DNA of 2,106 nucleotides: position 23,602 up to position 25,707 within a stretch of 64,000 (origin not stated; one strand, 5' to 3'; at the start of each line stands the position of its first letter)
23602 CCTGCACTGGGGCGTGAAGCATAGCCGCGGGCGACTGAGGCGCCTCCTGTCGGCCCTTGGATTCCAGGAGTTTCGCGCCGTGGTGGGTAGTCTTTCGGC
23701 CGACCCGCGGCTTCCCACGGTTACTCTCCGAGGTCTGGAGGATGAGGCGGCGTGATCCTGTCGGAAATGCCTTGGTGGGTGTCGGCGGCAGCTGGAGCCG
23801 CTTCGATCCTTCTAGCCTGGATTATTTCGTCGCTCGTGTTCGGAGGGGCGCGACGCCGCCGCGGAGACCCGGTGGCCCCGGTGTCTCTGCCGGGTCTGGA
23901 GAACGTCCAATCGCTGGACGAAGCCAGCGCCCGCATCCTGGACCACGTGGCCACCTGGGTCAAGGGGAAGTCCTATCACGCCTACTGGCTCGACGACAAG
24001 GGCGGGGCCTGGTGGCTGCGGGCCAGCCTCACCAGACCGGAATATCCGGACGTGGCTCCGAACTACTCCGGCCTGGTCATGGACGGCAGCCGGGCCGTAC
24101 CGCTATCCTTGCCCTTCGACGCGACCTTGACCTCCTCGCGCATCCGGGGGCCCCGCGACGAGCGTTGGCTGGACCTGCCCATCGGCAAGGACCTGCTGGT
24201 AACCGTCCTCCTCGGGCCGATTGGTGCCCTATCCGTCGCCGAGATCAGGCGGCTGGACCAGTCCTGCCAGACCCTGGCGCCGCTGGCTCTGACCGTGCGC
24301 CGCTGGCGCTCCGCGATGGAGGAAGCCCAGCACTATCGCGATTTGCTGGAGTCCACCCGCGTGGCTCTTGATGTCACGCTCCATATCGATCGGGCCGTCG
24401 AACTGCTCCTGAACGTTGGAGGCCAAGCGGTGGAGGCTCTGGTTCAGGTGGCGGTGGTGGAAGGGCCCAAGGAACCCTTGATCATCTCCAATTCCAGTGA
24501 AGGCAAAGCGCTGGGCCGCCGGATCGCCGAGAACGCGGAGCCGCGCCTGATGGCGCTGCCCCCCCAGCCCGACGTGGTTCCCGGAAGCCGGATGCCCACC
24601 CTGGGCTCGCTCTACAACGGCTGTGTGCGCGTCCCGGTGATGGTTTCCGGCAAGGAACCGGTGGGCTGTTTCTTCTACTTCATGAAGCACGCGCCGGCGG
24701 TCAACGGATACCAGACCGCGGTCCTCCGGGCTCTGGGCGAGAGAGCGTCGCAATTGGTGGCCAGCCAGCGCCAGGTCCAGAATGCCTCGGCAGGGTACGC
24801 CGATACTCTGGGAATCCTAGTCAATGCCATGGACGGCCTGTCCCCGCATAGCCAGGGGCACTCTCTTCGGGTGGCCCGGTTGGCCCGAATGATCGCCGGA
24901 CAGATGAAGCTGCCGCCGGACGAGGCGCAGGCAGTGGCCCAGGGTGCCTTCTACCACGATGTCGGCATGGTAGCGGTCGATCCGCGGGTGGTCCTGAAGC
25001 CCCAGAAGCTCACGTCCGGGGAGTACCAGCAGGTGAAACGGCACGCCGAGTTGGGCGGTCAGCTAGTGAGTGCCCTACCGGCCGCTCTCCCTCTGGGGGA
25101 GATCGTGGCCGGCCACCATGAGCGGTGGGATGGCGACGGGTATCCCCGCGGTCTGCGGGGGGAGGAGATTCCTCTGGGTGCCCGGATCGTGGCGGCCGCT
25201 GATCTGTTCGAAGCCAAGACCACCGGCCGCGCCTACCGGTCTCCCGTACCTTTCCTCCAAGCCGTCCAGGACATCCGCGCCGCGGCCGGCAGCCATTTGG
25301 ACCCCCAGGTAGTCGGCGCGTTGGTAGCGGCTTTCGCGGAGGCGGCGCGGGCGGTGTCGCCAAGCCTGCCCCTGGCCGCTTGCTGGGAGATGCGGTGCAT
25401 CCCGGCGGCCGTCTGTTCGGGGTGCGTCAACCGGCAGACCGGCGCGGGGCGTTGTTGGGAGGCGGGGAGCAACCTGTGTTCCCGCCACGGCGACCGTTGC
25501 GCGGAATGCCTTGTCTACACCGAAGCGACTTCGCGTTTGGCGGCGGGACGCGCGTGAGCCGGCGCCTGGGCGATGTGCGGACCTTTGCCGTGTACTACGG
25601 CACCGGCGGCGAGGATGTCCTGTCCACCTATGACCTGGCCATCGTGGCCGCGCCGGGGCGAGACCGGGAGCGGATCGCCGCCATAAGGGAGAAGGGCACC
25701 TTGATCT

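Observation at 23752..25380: Degenerate membrane-anchored HD-GYP protein as a possible replacement for PelD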

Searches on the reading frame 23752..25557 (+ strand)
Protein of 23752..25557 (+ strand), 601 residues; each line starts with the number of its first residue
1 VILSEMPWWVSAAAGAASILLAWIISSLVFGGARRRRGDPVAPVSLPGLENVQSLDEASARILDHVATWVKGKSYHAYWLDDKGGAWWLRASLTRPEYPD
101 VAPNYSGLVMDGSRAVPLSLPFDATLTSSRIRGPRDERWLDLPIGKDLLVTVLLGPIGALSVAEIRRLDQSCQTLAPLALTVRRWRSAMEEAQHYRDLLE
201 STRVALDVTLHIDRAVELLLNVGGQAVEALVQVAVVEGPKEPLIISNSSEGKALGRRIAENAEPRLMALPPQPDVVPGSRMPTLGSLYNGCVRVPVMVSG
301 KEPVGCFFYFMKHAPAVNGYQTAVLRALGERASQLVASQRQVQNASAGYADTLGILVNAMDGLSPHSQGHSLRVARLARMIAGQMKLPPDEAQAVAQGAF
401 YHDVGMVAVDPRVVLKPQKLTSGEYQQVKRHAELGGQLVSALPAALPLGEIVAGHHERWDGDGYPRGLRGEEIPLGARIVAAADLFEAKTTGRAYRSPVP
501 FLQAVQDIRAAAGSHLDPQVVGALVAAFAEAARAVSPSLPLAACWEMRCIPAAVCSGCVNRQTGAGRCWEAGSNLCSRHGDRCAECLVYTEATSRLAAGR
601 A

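Call 5: search_protein_families(library=pfam, proteins=[window:23752-25557:+], max_evalue=0.01)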
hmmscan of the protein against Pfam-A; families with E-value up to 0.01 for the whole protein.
window:23752-25557:+ (601 aa): 3 families
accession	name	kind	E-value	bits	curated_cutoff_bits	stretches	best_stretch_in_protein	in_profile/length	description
PF13487.12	HD_5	-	1.1e-33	116.8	27.2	1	364-520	11-170/170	HD domain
PF01966.28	HD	-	1.3e-16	61.4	22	1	369-488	3-115/116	HD domain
PF24391.1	HD-CE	-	0.00068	19.8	27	1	362-440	3-118/263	HD-CE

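Call 8: search_protein_families(library=ncbifam, proteins=[window:23752-25557:+], max_evalue=0.01)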
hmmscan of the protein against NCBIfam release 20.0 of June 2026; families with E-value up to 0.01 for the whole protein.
window:23752-25557:+ (601 aa): 3 families
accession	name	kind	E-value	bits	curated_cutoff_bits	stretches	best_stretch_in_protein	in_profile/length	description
NF053512.1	nitric_RR_NosR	exception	1.6e-34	119.7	400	1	331-535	152-361/422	response regulator c-di-GMP phosphodiesterase, NosR family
TIGR00277.1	HDIG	domain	3.8e-05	23.5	27.6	1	370-457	8-83/84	HDIG domain-containing metalloprotein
TIGR02621.3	cas3_GSU0051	exception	0.002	17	400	1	369-405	673-709/854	type I-G CRISPR-associated helicase/endonuclease Cas3g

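Call 12: find_homologous_proteins(query=window:23752-25557:+, region=1-601)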
Query window:23752-25557:+, residues 1-601 (601 aa): 1213 proteins with E <= 0.001 among 8000 candidates; the best 120 are listed.
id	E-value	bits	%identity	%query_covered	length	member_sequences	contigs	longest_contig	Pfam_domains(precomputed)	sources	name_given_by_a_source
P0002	0.0e+0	1347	100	100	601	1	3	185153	PF13487.13,PF01966.29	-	-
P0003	4.1e-264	896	64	99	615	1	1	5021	PF13487.13,PF01966.29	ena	-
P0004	3.2e-230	784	61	98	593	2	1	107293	PF13487.13,PF01966.29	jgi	jgi:HD-GYP domain-containing protein (c-di-GMP phosphodiesterase class II)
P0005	1.2e-210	719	55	99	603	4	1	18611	PF13487.13,PF01966.29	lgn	-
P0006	3.4e-185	635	51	99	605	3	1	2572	PF13487.13,PF01966.29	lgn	-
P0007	5.0e-178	612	50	91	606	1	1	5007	PF24391.2,PF13487.13,PF01966.29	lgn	-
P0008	8.2e-171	588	48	98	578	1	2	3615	PF13487.13,PF01966.29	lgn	-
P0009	1.6e-170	587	49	93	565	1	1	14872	PF13487.13,PF01966.29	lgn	-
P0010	5.3e-163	562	48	94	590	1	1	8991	PF13487.13,PF01966.29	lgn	-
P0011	1.6e-154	534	47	91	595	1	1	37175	PF13185.13,PF13487.13,PF01966.29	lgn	-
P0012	6.6e-128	446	41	91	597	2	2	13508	PF13487.13,PF01966.29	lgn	-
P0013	7.8e-118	413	41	94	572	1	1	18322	PF13487.13,PF01966.29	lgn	-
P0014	7.0e-113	396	38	92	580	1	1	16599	PF13185.13,PF13487.13,PF01966.29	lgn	-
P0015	6.3e-110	387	37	93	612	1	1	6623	PF13487.13,PF01966.29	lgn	-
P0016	9.6e-109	383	39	92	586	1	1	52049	PF13185.13,PF13487.13,PF01966.29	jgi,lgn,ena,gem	-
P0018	1.3e-99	353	37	94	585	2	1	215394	PF24391.2,PF13487.13,PF01966.29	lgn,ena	-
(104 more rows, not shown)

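Call 15: find_related_loci(query=A1, collection=genome_contigs, flank=10000)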
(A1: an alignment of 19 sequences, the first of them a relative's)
Query A1 (601 aa) in genome_contigs; peptide patterns used: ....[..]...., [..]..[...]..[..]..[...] (x = any residue, [..] = any of these).
599 stretches matched a pattern (row limit reached: there are more); 595 encode a relative of the query (tblastn E <= 1e-3); the best 80 are kept; 80 distinct loci.
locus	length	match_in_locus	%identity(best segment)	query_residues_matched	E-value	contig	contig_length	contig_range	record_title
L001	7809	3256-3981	33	288-530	5e-43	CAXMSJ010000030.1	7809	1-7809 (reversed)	MAG: uncultured Acidimicrobiia bacterium isolate 10C-St20-MC-01_bin.3.orig genome assembly, contig: k141_1456839, whole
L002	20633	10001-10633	40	311-521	2e-39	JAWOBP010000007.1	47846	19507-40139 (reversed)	MAG: Polyangia bacterium isolate BLK3-3.bin.217 k191_861076, whole genome shotgun sequence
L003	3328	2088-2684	39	321-520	8e-39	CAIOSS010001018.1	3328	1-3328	MAG: uncultured delta proteobacterium isolate Loclat_bin-08890 genome assembly, contig: bin-08890:1018/1467, whole genom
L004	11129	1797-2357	40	339-525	8e-38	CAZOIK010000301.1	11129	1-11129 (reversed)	MAG TPA_asm: uncultured Bifidobacteriaceae bacterium isolate binchicken_co84_157 genome assembly, contig: k141_2039926,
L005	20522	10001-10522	39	356-529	9e-38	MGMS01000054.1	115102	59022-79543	MAG: Chloroflexi bacterium RBG_13_51_36 RBG_13_scaffold_82, whole genome shotgun sequence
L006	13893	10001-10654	33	319-532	8e-38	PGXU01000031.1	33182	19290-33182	MAG: Spirochaetae bacterium HGW-Spirochaetae-4 bjp_ig2157_scaffold_339, whole genome shotgun sequence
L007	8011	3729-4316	39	329-527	2e-37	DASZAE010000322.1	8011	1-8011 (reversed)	MAG TPA_asm: Terriglobia bacterium isolate SMAG_U6380 k141_436653, whole genome shotgun sequence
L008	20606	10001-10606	34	324-525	6e-37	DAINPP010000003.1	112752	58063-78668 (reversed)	MAG TPA_asm: Thermotogota bacterium isolate CTOTU18411 NODE_65_length_112752_cov_8.059540, whole genome shotgun sequence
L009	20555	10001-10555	35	340-524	9e-37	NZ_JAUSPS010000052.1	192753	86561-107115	MAG: Acetobacterium sp. isolate E21_metabat.bin.92 E21_k141_308580, whole genome shotgun sequence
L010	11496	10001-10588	41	331-529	1e-36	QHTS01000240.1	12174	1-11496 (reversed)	MAG: Gemmatimonadetes bacterium isolate AG46 14_0903_13_30cm_scaffold_3441787_curated, whole genome shotgun sequence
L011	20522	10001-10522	42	353-530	1e-36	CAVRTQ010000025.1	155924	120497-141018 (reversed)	MAG: uncultured Solirubrobacteraceae bacterium isolate MFD02840.bin.2.181 genome assembly, contig: contig_49363, whole g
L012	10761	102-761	39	328-538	1e-36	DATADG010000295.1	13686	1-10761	MAG TPA_asm: Gemmatimonadales bacterium isolate SMAG_U6744 k141_4373920, whole genome shotgun sequence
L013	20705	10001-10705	35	297-530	2e-36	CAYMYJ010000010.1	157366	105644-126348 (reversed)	MAG TPA_asm: uncultured Bradymonadales bacterium isolate SRP118108_co3_390 genome assembly, contig: NODE_20_length_15736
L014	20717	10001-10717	34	304-536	3e-36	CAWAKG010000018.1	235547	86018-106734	MAG: uncultured Acidobacteriaceae bacterium isolate MFD02579.bin.1.16 genome assembly, contig: contig_26796, whole genom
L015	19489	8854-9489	36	319-530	3e-36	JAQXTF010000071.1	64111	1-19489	MAG: Eggerthellales bacterium isolate SUG1502 k141_6689427, whole genome shotgun sequence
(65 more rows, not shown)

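Call 16: find_encoding_contigs(protein=P0002, flank=10000, max_places=3)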
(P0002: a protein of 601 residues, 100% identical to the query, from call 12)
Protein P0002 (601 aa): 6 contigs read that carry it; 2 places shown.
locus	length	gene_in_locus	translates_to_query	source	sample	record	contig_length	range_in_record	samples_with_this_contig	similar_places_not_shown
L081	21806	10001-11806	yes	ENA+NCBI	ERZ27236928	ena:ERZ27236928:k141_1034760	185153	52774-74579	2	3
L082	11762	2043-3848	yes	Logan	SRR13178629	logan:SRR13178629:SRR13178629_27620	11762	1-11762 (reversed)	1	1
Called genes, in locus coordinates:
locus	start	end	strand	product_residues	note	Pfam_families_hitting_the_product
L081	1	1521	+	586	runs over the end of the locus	PF11997:DUF3492, PF13439:Glyco_transf_4, PF13579:Glyco_trans_4_4, PF00534:Glycos_transf_1, PF13692:Glyco_trans_1_4, PF13524:Glyco_trans_1_2 (weak)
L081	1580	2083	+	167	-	-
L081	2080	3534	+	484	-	-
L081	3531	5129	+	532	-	-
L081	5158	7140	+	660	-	-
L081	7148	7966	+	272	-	PF00535:Glycos_transf_2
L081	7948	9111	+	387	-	PF14397:ATPgrasp_ST (faint), PF02222:ATP-grasp, PF02655:ATP-grasp_3, PF02786:CPSase_L_D2 (faint), PF15632:ATPgrasp_Ter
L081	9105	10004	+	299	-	PF01522:Polysacc_deac_1, PF11959:DUF3473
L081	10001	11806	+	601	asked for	PF13487:HD_5, PF01966:HD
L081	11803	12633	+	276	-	PF03537:Glyco_hydro_114 (weak)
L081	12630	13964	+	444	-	PF07690:MFS_1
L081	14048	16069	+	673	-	-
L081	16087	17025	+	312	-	PF01073:3Beta_HSD, PF01370:Epimerase, PF02719:Polysacc_synt_2, PF04321:RmlD_sub_bind, PF05368:NmrA, PF16363:GDP_Man_Dehyd, PF13460:NAD_binding_10, PF07993:NAD_binding_4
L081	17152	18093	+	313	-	PF03631:Virul_fac_BrkB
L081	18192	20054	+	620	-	PF01425:Amidase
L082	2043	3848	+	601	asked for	PF13487:HD_5, PF01966:HD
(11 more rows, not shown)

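Call 17: find_encoding_contigs(protein=P0004, flank=10000, max_places=2)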
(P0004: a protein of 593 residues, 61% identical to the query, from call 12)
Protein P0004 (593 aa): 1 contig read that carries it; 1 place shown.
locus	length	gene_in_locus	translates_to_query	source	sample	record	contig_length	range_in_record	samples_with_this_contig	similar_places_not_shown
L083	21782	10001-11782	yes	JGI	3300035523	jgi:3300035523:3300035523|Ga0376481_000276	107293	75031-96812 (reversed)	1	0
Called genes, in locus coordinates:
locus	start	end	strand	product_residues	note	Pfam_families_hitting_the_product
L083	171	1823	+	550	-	PF11997:DUF3492, PF13579:Glyco_trans_4_4, PF13439:Glyco_transf_4, PF00534:Glycos_transf_1, PF13692:Glyco_trans_1_4, PF13524:Glyco_trans_1_2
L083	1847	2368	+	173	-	-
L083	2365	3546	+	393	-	-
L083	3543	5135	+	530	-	-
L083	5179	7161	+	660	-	-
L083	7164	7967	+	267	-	PF00535:Glycos_transf_2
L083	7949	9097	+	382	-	PF02222:ATP-grasp (weak), PF02655:ATP-grasp_3, PF02786:CPSase_L_D2 (faint), PF08442:ATP-grasp_2 (weak), PF15632:ATPgrasp_Ter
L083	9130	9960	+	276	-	PF01522:Polysacc_deac_1, PF11959:DUF3473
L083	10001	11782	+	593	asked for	PF13487:HD_5, PF01966:HD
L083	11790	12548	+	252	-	-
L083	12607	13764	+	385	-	PF07690:MFS_1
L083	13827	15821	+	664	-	-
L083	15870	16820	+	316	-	PF01073:3Beta_HSD, PF01370:Epimerase, PF02719:Polysacc_synt_2, PF04321:RmlD_sub_bind, PF13460:NAD_binding_10, PF16363:GDP_Man_Dehyd, PF07993:NAD_binding_4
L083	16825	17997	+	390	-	-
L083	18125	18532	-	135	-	PF00583:Acetyltransf_1, PF13508:Acetyltransf_7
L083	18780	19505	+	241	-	PF00657:Lipase_GDSL (weak), PF13472:Lipase_GDSL_2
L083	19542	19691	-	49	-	-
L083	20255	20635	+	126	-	PF14539:DUF4442, PF13622:4HBT_3 (weak), PF03061:4HBT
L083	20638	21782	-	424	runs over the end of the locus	PF00501:AMP-binding, PF14535:AMP-binding_C_2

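Call 18: find_encoding_contigs(protein=P0018, flank=10000, max_places=1)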
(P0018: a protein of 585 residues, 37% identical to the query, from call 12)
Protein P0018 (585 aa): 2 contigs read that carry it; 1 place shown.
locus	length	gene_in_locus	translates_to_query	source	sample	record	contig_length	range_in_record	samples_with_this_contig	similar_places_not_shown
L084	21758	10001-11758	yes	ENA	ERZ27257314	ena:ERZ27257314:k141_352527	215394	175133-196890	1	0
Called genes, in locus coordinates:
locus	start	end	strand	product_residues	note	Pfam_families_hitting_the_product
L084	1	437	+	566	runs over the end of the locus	PF11997:DUF3492, PF13439:Glyco_transf_4, PF13579:Glyco_trans_4_4, PF20706:GT4-conflict (weak), PF00534:Glycos_transf_1, PF13692:Glyco_trans_1_4, PF13524:Glyco_trans_1_2 (weak), PF13432:TPR_16 (weak), +2 more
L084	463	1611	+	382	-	-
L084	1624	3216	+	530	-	-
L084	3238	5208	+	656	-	-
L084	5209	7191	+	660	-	-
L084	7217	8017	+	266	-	PF00535:Glycos_transf_2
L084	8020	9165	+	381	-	PF02786:CPSase_L_D2 (weak), PF02655:ATP-grasp_3, PF15632:ATPgrasp_Ter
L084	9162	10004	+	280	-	PF01522:Polysacc_deac_1, PF11959:DUF3473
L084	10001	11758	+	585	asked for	PF24391:HD-CE (faint), PF01966:HD, PF13487:HD_5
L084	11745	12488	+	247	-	PF03537:Glyco_hydro_114 (weak)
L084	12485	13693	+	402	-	PF00083:Sugar_tr (weak), PF07690:MFS_1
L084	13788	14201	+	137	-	PF00829:Ribosomal_L21p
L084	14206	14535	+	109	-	PF04327:Peptidase_Prp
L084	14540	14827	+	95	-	PF01016:Ribosomal_L27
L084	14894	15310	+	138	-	PF14689:SPOB_a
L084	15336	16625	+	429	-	PF01018:GTP1_OBG, PF01926:MMR_HSR1, PF02421:FeoB_N, PF09269:DUF1967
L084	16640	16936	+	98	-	PF01985:CRS1_YhbY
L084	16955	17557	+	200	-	PF01467:CTP_transf_like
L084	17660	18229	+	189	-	PF01966:HD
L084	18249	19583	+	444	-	PF03816:LytR_cpsA_psr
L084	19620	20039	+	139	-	PF02410:RsfS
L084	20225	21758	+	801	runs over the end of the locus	PF00912:Transgly, PF00905:Transpeptidase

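Call 19: find_encoding_contigs(protein=P0016, flank=10000, max_places=1)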
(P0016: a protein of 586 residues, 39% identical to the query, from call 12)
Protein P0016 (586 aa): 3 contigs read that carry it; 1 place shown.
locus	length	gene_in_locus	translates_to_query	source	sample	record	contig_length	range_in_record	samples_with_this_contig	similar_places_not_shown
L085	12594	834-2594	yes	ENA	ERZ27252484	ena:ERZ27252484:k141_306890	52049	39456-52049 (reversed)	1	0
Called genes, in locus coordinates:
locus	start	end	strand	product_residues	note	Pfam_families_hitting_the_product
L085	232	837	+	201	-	-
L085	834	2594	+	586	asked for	PF13185:GAF_2 (faint), PF13487:HD_5, PF01966:HD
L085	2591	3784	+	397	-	PF07690:MFS_1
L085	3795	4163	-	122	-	PF08818:DUF1801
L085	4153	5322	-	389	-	PF00180:Iso_dh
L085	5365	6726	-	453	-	PF01554:MatE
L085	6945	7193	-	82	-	-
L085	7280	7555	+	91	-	-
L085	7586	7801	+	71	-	-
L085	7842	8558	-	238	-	PF01209:Ubie_methyltran, PF13489:Methyltransf_23, PF02353:CMAS (weak), PF07021:MetW (weak), PF13847:Methyltransf_31, PF08241:Methyltransf_11, PF08242:Methyltransf_12, PF13649:Methyltransf_25, +1 more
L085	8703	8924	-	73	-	-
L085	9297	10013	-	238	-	PF00583:Acetyltransf_1 (faint), PF13508:Acetyltransf_7 (faint)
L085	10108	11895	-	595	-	PF00664:ABC_membrane, PF00005:ABC_tran, PF02463:SMC_N (faint)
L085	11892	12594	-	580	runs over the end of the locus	PF00664:ABC_membrane, PF00005:ABC_tran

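Call 20: find_encoding_contigs(protein=P0011, flank=10000, max_places=1)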
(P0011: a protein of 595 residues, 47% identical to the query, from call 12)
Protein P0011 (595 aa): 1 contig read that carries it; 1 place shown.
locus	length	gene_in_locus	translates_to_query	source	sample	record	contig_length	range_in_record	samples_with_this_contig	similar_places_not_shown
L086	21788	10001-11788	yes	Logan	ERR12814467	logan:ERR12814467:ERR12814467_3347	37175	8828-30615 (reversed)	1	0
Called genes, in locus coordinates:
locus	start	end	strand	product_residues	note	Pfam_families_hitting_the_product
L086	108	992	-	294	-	PF25199:nSTAND_NTPase5 (weak), PF13604:AAA_30 (weak), PF00448:SRP54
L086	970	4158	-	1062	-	PF02463:SMC_N, PF13175:AAA_15 (faint), PF13476:AAA_23, PF06470:SMC_hinge, PF13304:AAA_21 (weak)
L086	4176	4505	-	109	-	PF04232:SpoVS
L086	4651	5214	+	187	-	-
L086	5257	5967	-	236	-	-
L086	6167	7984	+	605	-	PF11997:DUF3492, PF13439:Glyco_transf_4, PF20706:GT4-conflict (weak), PF00534:Glycos_transf_1, PF13692:Glyco_trans_1_4, PF13524:Glyco_trans_1_2 (weak)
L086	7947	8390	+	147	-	-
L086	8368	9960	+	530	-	-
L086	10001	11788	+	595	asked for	PF13185:GAF_2 (faint), PF13487:HD_5, PF01966:HD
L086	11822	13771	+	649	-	-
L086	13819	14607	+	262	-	PF00535:Glycos_transf_2, PF13641:Glyco_tranf_2_3 (weak)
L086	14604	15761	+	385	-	PF02655:ATP-grasp_3 (weak), PF02222:ATP-grasp (faint), PF15632:ATPgrasp_Ter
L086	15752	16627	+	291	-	PF01522:Polysacc_deac_1, PF11959:DUF3473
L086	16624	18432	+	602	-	PF13487:HD_5, PF01966:HD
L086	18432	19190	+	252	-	PF03537:Glyco_hydro_114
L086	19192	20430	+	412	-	PF07690:MFS_1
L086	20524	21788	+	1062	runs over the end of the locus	PF03704:BTAD, PF13191:AAA_16, PF17874:TPR_MalT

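Call 21: find_encoding_contigs(protein=P0013, flank=10000, max_places=1)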
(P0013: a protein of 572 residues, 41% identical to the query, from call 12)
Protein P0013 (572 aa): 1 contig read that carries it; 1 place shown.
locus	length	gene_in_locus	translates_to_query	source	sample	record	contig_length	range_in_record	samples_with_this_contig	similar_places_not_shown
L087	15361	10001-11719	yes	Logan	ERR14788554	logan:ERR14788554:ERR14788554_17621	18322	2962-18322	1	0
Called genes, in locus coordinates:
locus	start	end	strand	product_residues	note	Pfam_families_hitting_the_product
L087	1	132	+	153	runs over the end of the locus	-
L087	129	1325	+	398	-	-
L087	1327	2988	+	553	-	-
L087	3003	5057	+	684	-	-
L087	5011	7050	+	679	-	-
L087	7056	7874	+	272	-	PF00535:Glycos_transf_2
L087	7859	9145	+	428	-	PF02222:ATP-grasp (faint), PF02655:ATP-grasp_3 (faint), PF02786:CPSase_L_D2, PF15632:ATPgrasp_Ter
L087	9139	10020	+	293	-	PF01522:Polysacc_deac_1, PF11959:DUF3473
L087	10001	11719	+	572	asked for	PF13487:HD_5, PF01966:HD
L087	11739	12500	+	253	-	-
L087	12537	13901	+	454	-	PF07690:MFS_1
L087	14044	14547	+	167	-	-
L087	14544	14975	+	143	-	PF00572:Ribosomal_L13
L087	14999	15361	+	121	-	?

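Call 33: predict_structure(alignment_id=A1)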
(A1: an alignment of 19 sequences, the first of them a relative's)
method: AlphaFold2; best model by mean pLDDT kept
length: 601 residues; sequences in the alignment: 19
mean_pLDDT: 83.4   pTM: 0.52
mean pLDDT of the five models: 83.4, 83.1, 82.0, 81.3, 80.7
residues with pLDDT >= 90: 226; 70-90: 305; 50-70: 34; < 50: 36
segments of 3 or more residues with pLDDT < 50: 31-41, 97-112, 202-209
pLDDT, mean of each block of 10 residues (from residue 1): 62 79 73 44 69 85 90 92 90 65 40 68 91 85 94 80 89 90 82 68 47 81 85 88 90 93 87 91 89 89 92 75 82 82 75 83 86 97 97 97 87 82 86 89 89 97 93 98 96 84 96 97 96 87 88 78 80 74 85 83 54
secondary structure, 60 per line:
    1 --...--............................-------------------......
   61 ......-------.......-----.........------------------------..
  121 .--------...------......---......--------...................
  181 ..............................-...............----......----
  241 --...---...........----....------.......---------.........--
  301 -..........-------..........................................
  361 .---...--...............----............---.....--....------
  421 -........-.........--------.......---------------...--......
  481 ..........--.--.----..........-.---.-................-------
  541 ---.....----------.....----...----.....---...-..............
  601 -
elements in order: H8-35 H55-66 E74-80 E86-94 E119-121 E130-132 E139-144 E148-153 H162-210 H212-226 E231-236 E243-245 H249-259 H264-267 E274-277 E290-298 E302-311 H319-361 H370-384 H389-400 H404-408 H411-414 H422-429 H431-439 H448-454 H475-490 H501-510 H518-533 H544-548 H559-563 H575-579 H587-600
